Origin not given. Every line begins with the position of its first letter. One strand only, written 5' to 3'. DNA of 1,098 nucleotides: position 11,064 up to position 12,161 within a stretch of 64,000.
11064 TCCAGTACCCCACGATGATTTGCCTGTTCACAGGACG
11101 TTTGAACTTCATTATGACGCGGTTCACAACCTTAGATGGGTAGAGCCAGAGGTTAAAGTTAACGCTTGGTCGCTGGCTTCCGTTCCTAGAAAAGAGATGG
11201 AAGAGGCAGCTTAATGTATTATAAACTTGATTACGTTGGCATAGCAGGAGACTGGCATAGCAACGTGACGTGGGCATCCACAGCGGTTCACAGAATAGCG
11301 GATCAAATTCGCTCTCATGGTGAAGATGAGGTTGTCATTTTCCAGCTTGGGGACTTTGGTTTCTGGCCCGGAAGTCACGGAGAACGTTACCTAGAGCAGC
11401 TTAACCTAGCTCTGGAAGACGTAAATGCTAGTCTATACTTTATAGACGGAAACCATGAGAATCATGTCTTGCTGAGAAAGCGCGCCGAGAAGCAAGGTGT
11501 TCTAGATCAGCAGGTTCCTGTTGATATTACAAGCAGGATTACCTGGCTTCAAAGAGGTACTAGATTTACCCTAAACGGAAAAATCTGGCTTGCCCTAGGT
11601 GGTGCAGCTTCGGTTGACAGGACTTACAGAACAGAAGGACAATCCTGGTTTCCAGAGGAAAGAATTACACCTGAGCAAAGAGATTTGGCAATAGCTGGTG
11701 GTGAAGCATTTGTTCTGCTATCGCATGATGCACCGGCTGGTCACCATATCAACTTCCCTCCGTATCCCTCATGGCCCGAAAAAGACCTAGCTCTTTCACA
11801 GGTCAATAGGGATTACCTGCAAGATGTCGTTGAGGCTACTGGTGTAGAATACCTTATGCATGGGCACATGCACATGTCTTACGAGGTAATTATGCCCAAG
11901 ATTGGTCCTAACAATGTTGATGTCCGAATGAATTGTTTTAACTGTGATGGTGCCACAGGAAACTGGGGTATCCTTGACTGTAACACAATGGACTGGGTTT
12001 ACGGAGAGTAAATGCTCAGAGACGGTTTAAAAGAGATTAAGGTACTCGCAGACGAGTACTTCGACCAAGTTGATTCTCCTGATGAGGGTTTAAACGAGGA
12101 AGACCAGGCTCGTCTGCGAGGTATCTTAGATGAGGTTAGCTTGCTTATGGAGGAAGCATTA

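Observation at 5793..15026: RNA-repair-like enzyme set next to the tRNA/Y-RNA island: minimal RNA ligase plus two calcineurin-type phosphoesterases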

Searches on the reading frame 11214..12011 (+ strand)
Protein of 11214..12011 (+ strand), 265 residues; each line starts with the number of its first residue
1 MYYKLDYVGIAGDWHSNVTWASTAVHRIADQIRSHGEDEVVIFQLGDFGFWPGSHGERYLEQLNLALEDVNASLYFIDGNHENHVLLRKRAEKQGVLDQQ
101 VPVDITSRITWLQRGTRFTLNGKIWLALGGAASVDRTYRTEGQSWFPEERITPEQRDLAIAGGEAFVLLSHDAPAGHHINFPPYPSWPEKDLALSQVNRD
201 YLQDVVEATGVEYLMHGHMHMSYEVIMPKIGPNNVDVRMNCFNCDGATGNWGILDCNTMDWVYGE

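Call 4: search_protein_families(library=pfam, proteins=[window:11214-12011:+], max_evalue=0.01)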
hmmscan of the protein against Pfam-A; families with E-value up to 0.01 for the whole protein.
window:11214-12011:+ (265 aa): 1 family
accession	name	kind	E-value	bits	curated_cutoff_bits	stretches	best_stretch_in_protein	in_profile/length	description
PF00149.33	Metallophos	-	3.7e-09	37.7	21.5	1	8-221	3-190/191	Calcineurin-like phosphoesterase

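Call 5: search_protein_families(library=phrogs, proteins=[window:11214-12011:+], max_evalue=0.001)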
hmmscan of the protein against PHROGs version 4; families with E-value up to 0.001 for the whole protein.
window:11214-12011:+ (265 aa): 2 families
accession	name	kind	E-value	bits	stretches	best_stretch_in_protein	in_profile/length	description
phrog_1649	-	other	4.2e-40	138.3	1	9-225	39-257/308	metallo-phosphoesterase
phrog_547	-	other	6.7e-05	23.1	0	28-98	62-126/245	phosphoesterase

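Call 12: search_solved_structures(query=window:11214-12011:+, max_evalue=1, show_alignments=2)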
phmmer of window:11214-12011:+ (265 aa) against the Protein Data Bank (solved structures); distinct sequences matched with E-value up to 1: 6.
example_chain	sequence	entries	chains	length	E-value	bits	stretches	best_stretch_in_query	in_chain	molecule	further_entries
8qjz_A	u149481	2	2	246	0.1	15.5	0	189-221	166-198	UDP-2,3-diacylglucosamine hydrolase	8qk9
8s7f_A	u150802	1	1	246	0.14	15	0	189-221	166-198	UDP-2,3-diacylglucosamine hydrolase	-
5wly_A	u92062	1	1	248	0.15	14.9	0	189-221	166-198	UDP-2,3-diacylglucosamine hydrolase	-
8qk2_A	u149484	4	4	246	0.24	14.3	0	189-221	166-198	UDP-2,3-diacylglucosamine hydrolase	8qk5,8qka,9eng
6pj3_A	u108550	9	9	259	0.26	14.1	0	189-221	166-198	UDP-2,3-diacylglucosamine hydrolase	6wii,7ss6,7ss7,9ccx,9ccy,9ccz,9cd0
6ph9_A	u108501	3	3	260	0.26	14.1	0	189-221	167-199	UDP-2,3-diacylglucosamine hydrolase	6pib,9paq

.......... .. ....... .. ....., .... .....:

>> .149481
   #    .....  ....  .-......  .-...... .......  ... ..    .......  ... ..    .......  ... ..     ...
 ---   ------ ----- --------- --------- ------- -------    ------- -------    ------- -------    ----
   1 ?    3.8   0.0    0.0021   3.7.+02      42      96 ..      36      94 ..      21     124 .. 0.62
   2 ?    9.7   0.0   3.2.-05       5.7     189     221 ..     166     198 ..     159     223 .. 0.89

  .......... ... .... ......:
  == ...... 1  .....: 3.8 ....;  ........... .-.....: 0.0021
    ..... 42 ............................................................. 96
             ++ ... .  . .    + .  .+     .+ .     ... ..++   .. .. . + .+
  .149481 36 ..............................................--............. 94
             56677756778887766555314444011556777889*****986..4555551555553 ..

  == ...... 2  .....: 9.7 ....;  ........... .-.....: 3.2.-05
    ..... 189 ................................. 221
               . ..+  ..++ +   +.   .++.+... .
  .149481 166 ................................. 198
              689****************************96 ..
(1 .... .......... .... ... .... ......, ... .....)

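Call 24: search_protein_families(library=ncbifam, proteins=[window:11214-12011:+], max_evalue=0.01)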
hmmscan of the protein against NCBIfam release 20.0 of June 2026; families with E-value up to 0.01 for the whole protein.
window:11214-12011:+ (265 aa): 1 family
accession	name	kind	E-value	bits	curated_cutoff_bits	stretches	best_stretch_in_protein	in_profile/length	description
NF003743.0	PRK05340.1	equivalog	0.00021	20.5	134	0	190-221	168-199/242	UDP-2,3-diacylglucosamine diphosphatase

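Call 31: search_dna_similar(query=window:11214-12011:+, collection=phages, mode=protein, max_rows=25, max_evalue=0.001, rows=spread)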
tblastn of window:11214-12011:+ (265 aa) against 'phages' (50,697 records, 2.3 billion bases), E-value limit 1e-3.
Records with a match: 307; places in all: 308; records where one place covers at least 80% of the query: 276.
Best place of each record, by identity: <60% 307.
By first word of the organism name: Mycobacterium 146; Streptomyces 127; Prevotella 9; Microbacterium 7; Bacteriophage 6; Rhodococcus 4; Synechococcus 2; Arthrobacter 1; Nitratidesulfovibrio 1; Desulfovibrio 1; and 3 more.
By host as written in the record: Mycobacterium smegmatis mc2 155 101; Streptomyces griseus ATCC 10137 52; Mycobacterium smegmatis mc#155 31; Streptomyces lividans JI 1326 29; - 13; Streptomyces viridochromogenes DSM40736 12; Streptomyces sanglieri UNT16F27A 9; Prevotella sp. 9; and 24 more.
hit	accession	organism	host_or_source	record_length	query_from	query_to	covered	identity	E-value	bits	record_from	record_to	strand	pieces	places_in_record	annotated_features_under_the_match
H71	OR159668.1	Mycobacterium phage Aegeus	Mycobacterium chelonae ATCC 35752_DMP1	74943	1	259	98%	33.8%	1e-30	125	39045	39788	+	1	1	55: phosphoesterase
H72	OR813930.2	Mycobacterium phage WXIN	Mycolicibacterium septicum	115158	12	257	93%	34.7%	5e-27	115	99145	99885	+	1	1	hypothetical protein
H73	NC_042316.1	Mycobacterium phage Baka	Mycobacterium smegmatis mc2 155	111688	12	257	93%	33.5%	5e-28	118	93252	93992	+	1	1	181: metallo-phosphoesterase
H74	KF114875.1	Mycobacterium phage Redno2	Mycobacterium smegmatis mc2 155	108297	12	257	93%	33.5%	6e-28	117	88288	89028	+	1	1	169: metallophosphoesterase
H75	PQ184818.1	Mycobacterium phage Douge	Mycobacterium smegmatis mc#155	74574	1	238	90%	32.9%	6e-29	120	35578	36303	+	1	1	44: metallophosphoesterase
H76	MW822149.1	Mycobacterium phage Rose5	Mycobacterium smegmatis mc2155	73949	10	226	82%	35.2%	2e-34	136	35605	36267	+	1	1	45: esterase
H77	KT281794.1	Mycobacterium phage Snenia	Mycobacterium smegmatis mc2 155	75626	6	238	88%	32.8%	3e-28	119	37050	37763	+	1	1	44: hypothetical protein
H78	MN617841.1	Mycobacterium phage DirkDirk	Mycobacterium smegmatis mc#155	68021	8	246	90%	31.7%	3e-29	121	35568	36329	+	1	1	45: esterase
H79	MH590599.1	Streptomyces phage Karimac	Streptomyces griseus ATCC 10137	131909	8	259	95%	29.8%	7e-18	89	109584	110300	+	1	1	232: phosphoesterase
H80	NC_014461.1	Mycobacterium phage LeBron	Mycobacterium smegmatis mc2 155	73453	10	224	81%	34.9%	3e-30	124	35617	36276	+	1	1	46: metallo-phosphoesterase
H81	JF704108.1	Mycobacterium phage JoeDirt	Mycobacterium smegmatis mc2 155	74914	10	231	84%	33.6%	5e-30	124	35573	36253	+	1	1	45: esterase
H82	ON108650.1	Streptomyces phage Squillium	Streptomyces lividans JI 1326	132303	10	235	85%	32.8%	3e-19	92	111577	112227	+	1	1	223: phosphoesterase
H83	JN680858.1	Mycobacterium phage Rumpelstiltskin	Mycobacterium smegmatis mc2 155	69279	10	226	82%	33.9%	1e-28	119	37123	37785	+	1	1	47: esterase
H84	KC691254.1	Mycobacterium phage Breezona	Mycobacterium smegmatis mc2 155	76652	10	226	82%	33.9%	1e-28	119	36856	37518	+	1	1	47: esterase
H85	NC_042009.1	Streptomyces phage NootNoot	Streptomyces griseus ATCC 10137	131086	10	235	85%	32.3%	4e-19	92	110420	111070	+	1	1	metallo-phosphoesterase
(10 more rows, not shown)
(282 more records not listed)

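Call 32: find_homologous_proteins(query=window:11214-12011:+, max_evalue=0.001)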
Query window:11214-12011:+ (265 aa): 827 proteins with E <= 0.001 among 1518 candidates; the best 120 are listed.
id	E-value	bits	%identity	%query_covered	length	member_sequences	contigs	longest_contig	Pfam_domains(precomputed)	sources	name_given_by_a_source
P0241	1.4e-184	630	100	100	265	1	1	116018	PF00149.34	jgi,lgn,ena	-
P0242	2.6e-111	390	64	100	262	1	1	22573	PF00149.34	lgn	-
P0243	3.4e-108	380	62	100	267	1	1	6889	PF00149.34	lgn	-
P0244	6.1e-107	376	62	100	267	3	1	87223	PF00149.34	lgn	-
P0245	6.1e-104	366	60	100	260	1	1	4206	PF00149.34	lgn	-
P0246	1.3e-103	365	60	100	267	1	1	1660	PF00149.34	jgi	jgi:calcineurin-like phosphoesterase family protein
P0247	4.0e-102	360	61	100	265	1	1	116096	PF00149.34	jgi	jgi:calcineurin-like phosphoesterase family protein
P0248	5.9e-102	359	60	100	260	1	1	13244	PF00149.34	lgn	-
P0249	4.4e-101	356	59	100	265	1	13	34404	PF00149.34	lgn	-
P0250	1.2e-99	352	58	100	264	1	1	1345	PF12850.13,PF00149.34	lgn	-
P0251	1.0e-92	329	57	100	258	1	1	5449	PF00149.34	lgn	-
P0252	9.1e-92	326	58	97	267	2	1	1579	PF00149.34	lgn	-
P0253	1.1e-78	283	53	97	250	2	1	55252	PF00149.34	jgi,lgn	jgi:hypothetical protein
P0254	1.1e-74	270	53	97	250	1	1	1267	PF00149.34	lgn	-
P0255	5.5e-72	261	50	96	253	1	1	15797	PF00149.34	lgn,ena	-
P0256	4.3e-64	235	47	100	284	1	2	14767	PF00149.34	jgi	jgi:Calcineurin-like phosphoesterase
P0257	1.7e-62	230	43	98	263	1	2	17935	PF00149.34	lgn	-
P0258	4.7e-60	222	42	97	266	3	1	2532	PF00149.34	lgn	-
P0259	1.6e-59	220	45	96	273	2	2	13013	PF00149.34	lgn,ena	-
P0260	2.8e-59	219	46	96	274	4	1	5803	PF00149.34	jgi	jgi:Calcineurin-like phosphoesterase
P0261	6.0e-59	218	44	97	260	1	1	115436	PF00149.34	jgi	jgi:hypothetical protein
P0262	1.3e-58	217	42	98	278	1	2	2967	PF00149.34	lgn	-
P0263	3.6e-58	216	41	100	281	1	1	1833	PF00149.34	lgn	-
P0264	5.6e-58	215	42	98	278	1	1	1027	PF00149.34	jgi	jgi:hypothetical protein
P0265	7.8e-58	214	44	97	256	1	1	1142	PF12850.13,PF00149.34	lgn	-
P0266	4.0e-57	212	43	95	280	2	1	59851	PF00149.34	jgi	jgi:hypothetical protein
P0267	8.3e-57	211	44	96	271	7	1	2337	PF00149.34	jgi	jgi:Calcineurin-like phosphoesterase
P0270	1.2e-55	207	44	96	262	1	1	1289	PF00149.34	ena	-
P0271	2.1e-55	206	41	100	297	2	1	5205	PF00149.34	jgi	jgi:hypothetical protein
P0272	3.3e-55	206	42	97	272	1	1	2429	PF00149.34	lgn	-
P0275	1.3e-54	204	40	99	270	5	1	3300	PF00149.34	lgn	-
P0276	2.9e-54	203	42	96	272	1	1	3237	PF12850.13,PF00149.34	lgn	-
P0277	3.1e-54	203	43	96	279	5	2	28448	PF00149.34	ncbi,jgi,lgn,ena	-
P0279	8.0e-54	201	44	96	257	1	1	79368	PF00149.34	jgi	jgi:hypothetical protein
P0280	1.0e-53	201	41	97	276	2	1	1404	PF00149.34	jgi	jgi:hypothetical protein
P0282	2.0e-53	200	43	95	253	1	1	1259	PF12850.13,PF00149.34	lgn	-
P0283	2.2e-53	200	43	96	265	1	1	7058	PF00149.34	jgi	jgi:hypothetical protein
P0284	2.3e-53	200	43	97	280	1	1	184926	PF00149.34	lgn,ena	-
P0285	2.5e-53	200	44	95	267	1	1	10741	PF00149.34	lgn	-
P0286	3.9e-53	199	43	95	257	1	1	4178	PF00149.34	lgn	-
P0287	6.2e-53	198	40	98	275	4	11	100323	PF00149.34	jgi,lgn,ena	jgi:hypothetical protein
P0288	8.2e-53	198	43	97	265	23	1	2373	PF00149.34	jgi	jgi:hypothetical protein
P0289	8.9e-53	198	42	100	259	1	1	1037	PF12850.13,PF00149.34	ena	-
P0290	9.2e-53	198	43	96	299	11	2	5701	PF00149.34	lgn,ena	-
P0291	1.1e-52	197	43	96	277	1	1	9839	PF00149.34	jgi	jgi:hypothetical protein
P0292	2.0e-52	197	41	97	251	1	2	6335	PF00149.34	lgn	-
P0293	3.9e-52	196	43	95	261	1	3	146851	PF12850.13,PF00149.34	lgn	-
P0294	8.0e-52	195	43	95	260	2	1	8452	PF00149.34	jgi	jgi:Calcineurin-like phosphoesterase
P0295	1.1e-51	194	43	96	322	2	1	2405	PF00149.34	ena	-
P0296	1.5e-51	194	42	96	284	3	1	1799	PF12850.13,PF00149.34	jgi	-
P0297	1.7e-51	194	40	95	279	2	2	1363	PF00149.34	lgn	-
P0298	1.7e-51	194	41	96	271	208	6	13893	PF00149.34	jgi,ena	jgi:hypothetical protein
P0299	1.9e-51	193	43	97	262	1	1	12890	PF00149.34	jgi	jgi:hypothetical protein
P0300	2.8e-51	193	42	97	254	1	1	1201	PF00149.34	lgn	-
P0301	4.1e-51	192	40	95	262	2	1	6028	PF00149.34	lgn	-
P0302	4.6e-51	192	43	96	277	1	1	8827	PF00149.34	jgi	jgi:hypothetical protein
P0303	6.5e-51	192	41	97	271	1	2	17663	PF00149.34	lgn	-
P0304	1.1e-50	191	44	95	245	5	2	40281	PF00149.34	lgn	-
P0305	1.1e-50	191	42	95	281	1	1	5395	PF00149.34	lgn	-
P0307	1.4e-50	191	42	97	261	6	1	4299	PF00149.34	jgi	jgi:hypothetical protein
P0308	1.4e-50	191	40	98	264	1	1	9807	PF00149.34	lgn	-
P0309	1.5e-50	190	41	96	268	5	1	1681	PF00149.34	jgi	jgi:hypothetical protein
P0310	1.7e-50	190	43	95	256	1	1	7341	PF00149.34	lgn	-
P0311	1.9e-50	190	43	96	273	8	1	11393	PF00149.34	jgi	jgi:Calcineurin-like phosphoesterase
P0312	2.1e-50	190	40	97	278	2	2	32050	PF00149.34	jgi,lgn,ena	-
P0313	2.3e-50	190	41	97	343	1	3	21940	PF00149.34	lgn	-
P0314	2.5e-50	190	41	96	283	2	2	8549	PF00149.34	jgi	jgi:hypothetical protein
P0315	2.8e-50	190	42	97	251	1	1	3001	PF00149.34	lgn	-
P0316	3.2e-50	189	42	97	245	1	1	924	PF12850.13,PF00149.34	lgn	-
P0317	3.2e-50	189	41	96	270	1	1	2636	PF00149.34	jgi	jgi:hypothetical protein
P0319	3.4e-50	189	41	96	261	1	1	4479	PF00149.34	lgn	-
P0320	3.9e-50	189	42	97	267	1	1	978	PF00149.34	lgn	-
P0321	4.1e-50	189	42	95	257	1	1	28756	PF00149.34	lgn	-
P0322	4.1e-50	189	42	95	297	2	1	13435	PF12850.13,PF00149.34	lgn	-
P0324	4.7e-50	189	42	96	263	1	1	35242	PF12850.13,PF00149.34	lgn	-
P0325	4.9e-50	189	41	96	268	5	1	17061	PF00149.34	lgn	-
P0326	6.6e-50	188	41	96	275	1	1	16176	PF00149.34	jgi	jgi:hypothetical protein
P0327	7.9e-50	188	43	96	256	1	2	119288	PF12850.13,PF00149.34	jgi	-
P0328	9.0e-50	188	42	97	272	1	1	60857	PF00149.34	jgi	jgi:hypothetical protein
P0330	1.3e-49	187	40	95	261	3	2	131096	PF00149.34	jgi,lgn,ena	jgi:hypothetical protein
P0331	1.7e-49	187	41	97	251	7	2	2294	PF00149.34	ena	-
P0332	2.0e-49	187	39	97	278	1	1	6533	PF12850.13,PF00149.34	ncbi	-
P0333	3.5e-49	186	42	97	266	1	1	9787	PF00149.34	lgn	-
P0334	3.5e-49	186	42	96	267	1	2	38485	PF00149.34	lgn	-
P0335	3.6e-49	186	39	95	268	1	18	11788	PF00149.34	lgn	-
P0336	4.5e-49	186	41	95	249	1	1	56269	PF12850.13,PF00149.34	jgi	jgi:Icc-related predicted phosphoesterase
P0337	5.1e-49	186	42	97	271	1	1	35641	PF00149.34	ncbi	-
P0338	6.5e-49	185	40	95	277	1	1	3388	PF00149.34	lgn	-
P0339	8.5e-49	185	43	97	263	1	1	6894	PF00149.34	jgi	jgi:hypothetical protein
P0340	9.1e-49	185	41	95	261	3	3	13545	PF00149.34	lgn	-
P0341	9.3e-49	185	40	96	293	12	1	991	PF12850.13,PF00149.34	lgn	-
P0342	1.2e-48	184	41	95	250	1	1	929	PF00149.34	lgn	-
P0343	1.3e-48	184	39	96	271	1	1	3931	PF00149.34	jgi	jgi:hypothetical protein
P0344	1.6e-48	184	40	96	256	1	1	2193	PF00149.34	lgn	-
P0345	1.7e-48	184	38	97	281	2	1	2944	PF00149.34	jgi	jgi:predicted phosphodiesterase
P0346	2.0e-48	184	38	97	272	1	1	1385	PF00149.34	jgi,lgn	-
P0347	2.0e-48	184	41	95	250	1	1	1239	PF00149.34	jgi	jgi:hypothetical protein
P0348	2.0e-48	184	40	96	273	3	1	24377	PF00149.34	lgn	-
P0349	2.1e-48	184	40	96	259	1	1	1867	PF00149.34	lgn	-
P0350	2.1e-48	183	41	95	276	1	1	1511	PF00149.34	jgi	jgi:predicted phosphodiesterase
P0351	2.3e-48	183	40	97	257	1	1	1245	PF00149.34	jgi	jgi:hypothetical protein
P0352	2.6e-48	183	38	97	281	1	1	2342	PF00149.34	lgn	-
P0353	2.6e-48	183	40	97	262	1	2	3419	PF00149.34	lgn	-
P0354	3.2e-48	183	40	96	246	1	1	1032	PF12850.13,PF00149.34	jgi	jgi:hypothetical protein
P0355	3.3e-48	183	38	98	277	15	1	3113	PF00149.34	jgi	-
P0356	3.4e-48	183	41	97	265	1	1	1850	PF00149.34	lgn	-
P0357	4.7e-48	182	40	96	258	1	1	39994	PF00149.34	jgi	jgi:Calcineurin-like phosphoesterase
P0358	5.0e-48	182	40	95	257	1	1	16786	PF00149.34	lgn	-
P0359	5.9e-48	182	42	97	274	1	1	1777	PF00149.34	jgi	jgi:hypothetical protein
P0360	7.2e-48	182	40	97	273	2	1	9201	PF00149.34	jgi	jgi:hypothetical protein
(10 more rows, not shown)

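Call 37: search_solved_structures(query=A3, max_evalue=0.1, show_alignments=1)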
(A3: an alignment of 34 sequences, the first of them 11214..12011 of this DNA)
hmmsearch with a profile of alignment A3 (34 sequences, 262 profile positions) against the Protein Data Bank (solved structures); distinct sequences matched with E-value up to 0.1: 11.
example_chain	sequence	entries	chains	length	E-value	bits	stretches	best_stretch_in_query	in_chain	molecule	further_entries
2hyp_A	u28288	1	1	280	0.0036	19.7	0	38-91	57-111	Hypothetical protein RV0805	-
4peh_A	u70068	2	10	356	0.005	19.2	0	159-226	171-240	RNA lariat debranching enzyme, putative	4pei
5k71_A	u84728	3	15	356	0.0097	18.3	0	159-226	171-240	RNA lariat debranching enzyme, putative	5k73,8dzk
4pef_A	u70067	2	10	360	0.01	18.3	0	159-226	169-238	RNA lariat debranching enzyme, putative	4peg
2hy1_A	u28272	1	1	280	0.01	18.2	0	40-91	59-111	Rv0805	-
8qjz_A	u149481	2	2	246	0.011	18.1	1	184-227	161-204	UDP-2,3-diacylglucosamine hydrolase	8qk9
8s7f_A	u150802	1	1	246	0.015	17.7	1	184-227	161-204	UDP-2,3-diacylglucosamine hydrolase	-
5wly_A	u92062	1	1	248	0.015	17.6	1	183-227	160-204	UDP-2,3-diacylglucosamine hydrolase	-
3ib7_A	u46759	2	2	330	0.017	17.5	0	41-91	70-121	Icc protein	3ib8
1xm7_A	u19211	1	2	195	0.032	16.6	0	198-246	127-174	hypothetical protein aq_1665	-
5uki_A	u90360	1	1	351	0.05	16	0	159-226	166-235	RNA lariat debranching enzyme, putative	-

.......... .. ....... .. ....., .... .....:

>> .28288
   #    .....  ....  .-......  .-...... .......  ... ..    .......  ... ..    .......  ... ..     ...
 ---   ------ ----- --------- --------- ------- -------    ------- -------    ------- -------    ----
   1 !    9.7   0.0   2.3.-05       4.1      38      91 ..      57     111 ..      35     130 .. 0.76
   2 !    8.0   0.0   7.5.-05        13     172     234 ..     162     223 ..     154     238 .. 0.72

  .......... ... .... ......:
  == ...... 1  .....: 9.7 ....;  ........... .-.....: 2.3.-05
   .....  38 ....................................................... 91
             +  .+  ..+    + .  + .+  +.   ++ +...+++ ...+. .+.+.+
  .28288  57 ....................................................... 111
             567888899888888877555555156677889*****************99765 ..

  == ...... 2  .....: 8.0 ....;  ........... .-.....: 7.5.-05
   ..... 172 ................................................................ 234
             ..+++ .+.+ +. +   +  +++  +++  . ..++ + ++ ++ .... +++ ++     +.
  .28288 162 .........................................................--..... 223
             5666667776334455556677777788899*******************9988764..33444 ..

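Call 46: predict_structure(alignment_id=A3)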
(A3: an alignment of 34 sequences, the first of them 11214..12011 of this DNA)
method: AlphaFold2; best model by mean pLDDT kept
length: 265 residues; sequences in the alignment: 34
mean_pLDDT: 94.2   pTM: 0.92
mean pLDDT of the five models: 94.2, 94.0, 94.1, 93.9, 91.1
residues with pLDDT >= 90: 228; 70-90: 32; 50-70: 5; < 50: 0
segments of 3 or more residues with pLDDT < 50: none
pLDDT, mean of each block of 10 residues (from residue 1): 93 97 98 96 96 95 99 97 94 97 98 98 97 91 87 98 98 93 76 95 97 95 91 89 96 97 81
secondary structure, 60 per line:
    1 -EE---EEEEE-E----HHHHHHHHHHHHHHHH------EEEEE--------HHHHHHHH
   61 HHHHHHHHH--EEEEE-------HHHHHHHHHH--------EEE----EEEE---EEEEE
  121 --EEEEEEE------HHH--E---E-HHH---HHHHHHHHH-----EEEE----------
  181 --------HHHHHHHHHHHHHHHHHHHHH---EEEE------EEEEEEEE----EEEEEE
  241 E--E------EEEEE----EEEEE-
elements in order: E7-11 H18-33 E40-44 H53-69 E72-76 H84-93 E102-104 E109-112 E116-120 E123-129 H153-161 E167-170 H189-209 E213-216 E223-230 E235-241 E251-255 E260-264
